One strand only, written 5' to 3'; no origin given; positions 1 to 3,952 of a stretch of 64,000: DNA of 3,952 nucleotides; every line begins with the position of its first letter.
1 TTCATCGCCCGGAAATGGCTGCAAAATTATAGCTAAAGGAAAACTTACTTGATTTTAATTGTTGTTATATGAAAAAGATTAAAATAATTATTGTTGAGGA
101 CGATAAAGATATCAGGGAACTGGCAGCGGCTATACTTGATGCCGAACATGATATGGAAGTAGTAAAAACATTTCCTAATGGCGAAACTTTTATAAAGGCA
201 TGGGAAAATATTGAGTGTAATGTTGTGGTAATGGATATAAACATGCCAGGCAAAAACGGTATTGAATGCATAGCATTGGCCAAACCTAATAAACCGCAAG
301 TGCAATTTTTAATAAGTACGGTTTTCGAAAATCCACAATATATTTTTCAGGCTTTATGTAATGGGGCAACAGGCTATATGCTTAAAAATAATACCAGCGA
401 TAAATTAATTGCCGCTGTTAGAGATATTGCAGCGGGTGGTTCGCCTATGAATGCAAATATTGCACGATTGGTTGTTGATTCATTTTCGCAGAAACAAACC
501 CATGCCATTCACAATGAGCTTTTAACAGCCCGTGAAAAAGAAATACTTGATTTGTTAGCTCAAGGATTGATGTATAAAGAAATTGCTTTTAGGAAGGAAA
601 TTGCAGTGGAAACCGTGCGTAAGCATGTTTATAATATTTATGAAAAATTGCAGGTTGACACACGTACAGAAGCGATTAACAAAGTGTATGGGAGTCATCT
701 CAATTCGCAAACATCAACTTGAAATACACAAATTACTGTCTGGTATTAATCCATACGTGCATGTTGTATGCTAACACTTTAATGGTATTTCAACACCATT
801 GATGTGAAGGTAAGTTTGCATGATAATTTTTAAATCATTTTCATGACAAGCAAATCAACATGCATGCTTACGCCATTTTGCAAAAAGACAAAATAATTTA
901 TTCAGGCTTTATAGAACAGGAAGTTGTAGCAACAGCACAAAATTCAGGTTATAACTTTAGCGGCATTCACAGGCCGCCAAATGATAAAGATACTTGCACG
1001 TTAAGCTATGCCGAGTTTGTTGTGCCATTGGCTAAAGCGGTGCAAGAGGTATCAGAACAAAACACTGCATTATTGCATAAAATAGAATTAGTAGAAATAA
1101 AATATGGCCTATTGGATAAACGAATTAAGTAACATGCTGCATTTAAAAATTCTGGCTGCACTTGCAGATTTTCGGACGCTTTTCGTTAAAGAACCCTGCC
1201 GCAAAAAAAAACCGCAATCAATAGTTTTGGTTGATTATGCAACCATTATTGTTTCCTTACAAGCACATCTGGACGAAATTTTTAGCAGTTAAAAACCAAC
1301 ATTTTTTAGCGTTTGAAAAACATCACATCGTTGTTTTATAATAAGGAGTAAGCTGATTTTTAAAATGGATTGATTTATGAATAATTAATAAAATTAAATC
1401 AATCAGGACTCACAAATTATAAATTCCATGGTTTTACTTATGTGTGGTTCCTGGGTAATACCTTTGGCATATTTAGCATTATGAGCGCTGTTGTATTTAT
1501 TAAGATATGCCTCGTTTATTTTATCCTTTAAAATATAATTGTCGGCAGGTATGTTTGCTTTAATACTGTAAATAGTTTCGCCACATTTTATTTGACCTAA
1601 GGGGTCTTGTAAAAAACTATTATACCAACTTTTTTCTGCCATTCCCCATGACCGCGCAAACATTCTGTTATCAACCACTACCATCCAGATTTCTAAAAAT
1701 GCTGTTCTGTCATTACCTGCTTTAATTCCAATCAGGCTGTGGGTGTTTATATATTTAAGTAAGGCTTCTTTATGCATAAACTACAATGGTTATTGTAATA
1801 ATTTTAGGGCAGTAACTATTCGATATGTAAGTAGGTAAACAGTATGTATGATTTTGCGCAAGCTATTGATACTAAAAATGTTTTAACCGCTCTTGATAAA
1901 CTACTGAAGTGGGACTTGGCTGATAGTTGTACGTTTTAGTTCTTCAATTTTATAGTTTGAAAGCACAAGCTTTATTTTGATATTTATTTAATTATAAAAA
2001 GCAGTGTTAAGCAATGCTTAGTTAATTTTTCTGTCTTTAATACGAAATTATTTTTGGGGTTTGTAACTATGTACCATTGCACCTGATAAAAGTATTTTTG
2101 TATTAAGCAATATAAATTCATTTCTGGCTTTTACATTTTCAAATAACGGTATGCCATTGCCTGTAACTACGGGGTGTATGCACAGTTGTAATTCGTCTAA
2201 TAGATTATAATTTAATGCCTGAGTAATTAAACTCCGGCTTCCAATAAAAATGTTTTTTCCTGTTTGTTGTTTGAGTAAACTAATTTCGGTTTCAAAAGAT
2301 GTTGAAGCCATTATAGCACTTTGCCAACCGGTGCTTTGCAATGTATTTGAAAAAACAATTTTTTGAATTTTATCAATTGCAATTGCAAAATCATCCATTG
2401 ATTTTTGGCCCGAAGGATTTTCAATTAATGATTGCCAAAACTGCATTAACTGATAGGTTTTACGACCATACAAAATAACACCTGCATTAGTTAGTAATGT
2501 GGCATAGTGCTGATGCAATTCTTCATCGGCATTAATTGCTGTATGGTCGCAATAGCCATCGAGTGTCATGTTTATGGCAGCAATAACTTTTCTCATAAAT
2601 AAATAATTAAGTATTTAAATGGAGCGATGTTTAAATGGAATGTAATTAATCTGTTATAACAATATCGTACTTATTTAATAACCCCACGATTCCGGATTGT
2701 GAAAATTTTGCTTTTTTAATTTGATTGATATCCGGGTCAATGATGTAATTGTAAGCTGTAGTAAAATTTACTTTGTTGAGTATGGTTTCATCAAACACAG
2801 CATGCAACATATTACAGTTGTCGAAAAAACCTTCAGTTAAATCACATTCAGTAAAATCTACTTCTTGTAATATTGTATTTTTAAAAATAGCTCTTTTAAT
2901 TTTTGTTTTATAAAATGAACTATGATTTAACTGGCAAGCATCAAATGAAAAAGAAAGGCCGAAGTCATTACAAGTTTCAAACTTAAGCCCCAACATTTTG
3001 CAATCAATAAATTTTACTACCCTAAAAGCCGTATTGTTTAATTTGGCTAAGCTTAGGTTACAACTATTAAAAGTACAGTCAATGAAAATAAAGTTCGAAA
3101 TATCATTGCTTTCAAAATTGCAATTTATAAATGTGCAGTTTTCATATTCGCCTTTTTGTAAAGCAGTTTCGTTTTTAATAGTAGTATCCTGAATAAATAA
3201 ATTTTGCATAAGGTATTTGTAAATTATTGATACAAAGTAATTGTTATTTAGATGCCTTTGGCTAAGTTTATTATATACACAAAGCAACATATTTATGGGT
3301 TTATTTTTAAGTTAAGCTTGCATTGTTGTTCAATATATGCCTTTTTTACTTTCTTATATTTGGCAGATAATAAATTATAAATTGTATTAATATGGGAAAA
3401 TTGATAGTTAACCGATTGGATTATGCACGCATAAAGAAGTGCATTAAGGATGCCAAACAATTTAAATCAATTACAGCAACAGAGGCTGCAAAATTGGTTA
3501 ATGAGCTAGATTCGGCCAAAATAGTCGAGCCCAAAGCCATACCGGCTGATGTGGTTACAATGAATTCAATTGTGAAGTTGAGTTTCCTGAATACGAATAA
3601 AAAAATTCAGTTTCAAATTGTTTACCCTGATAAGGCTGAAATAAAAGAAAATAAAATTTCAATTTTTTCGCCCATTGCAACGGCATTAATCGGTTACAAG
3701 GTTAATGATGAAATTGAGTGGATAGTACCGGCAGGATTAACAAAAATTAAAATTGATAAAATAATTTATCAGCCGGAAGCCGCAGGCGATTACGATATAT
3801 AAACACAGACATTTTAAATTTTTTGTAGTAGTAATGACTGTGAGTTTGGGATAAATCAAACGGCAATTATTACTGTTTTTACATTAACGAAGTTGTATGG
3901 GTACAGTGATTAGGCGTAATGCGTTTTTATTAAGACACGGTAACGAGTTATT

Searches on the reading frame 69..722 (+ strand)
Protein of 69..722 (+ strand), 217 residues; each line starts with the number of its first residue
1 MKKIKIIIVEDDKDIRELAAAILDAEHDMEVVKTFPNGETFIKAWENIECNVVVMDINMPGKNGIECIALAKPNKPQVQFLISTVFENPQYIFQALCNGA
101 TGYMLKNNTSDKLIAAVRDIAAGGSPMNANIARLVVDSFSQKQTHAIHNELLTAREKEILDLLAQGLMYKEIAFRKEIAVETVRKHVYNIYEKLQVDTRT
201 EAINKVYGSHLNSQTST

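Call 31: search_protein_families(library=pfam, proteins=[window:69-722:+], max_evalue=0.00001)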
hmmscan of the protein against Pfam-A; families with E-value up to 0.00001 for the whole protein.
window:69-722:+ (217 aa): 2 families
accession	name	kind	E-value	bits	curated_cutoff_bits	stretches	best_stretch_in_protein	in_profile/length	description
PF00072.30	Response_reg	-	3.7e-22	79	30.2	1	6-118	1-111/111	Response regulator receiver domain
PF00196.25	GerE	-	4.7e-15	55.4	23.5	1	151-204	2-55/57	Bacterial regulatory proteins, luxR family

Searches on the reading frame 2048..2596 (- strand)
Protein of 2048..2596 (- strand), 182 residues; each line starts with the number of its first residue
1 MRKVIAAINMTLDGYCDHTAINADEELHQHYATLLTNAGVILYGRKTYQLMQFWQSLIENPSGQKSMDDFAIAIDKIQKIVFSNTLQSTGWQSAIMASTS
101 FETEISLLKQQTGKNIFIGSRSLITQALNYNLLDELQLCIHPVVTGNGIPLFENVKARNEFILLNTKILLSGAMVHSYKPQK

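Call 31: search_protein_families(library=pfam, proteins=[window:2048-2596:-], max_evalue=0.00001)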
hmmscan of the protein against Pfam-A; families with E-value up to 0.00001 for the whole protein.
window:2048-2596:- (182 aa): 1 family
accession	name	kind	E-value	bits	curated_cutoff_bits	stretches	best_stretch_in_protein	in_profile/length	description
PF01872.23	RibD_C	-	1.7e-12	48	24.1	1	2-159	1-180/197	RibD C-terminal domain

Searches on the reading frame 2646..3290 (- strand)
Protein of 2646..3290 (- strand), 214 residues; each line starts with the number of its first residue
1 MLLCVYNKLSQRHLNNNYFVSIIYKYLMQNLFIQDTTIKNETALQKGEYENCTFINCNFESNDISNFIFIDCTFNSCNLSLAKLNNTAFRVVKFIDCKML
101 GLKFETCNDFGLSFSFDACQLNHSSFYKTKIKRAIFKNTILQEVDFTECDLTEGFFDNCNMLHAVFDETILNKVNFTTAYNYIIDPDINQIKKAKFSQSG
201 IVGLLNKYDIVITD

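Call 31: search_protein_families(library=pfam, proteins=[window:2646-3290:-], max_evalue=0.00001)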
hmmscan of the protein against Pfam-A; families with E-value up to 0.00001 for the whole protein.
window:2646-3290:- (214 aa): 4 families
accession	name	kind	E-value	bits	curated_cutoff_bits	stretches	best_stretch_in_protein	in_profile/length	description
PF13599.13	Pentapeptide_4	-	8.4e-22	77.5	38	3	50-126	4-78/78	Pentapeptide repeat region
PF00805.28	Pentapeptide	-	7.2e-12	45.1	20.2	1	140-177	2-39/40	Pentapeptide repeats (8 copies)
PF23894.2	LD_SV2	-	5e-09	36.8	29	0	119-178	25-84/92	SV2A/B/C luminal domain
PF13576.12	Pentapeptide_3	-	1.8e-06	28.5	27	0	125-159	11-47/48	Pentapeptide repeats (9 copies)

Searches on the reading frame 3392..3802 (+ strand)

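Call 31: search_protein_families(library=pfam, proteins=[window:3392-3802:+], max_evalue=0.00001)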
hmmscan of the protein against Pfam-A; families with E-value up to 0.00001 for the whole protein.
window:3392-3802:+ (136 aa): 1 family
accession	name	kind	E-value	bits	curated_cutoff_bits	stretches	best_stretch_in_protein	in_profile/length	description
PF01272.25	GreA_GreB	-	9.7e-23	80.4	26.9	1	51-126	2-77/77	Transcription elongation factor, GreA/GreB, C-term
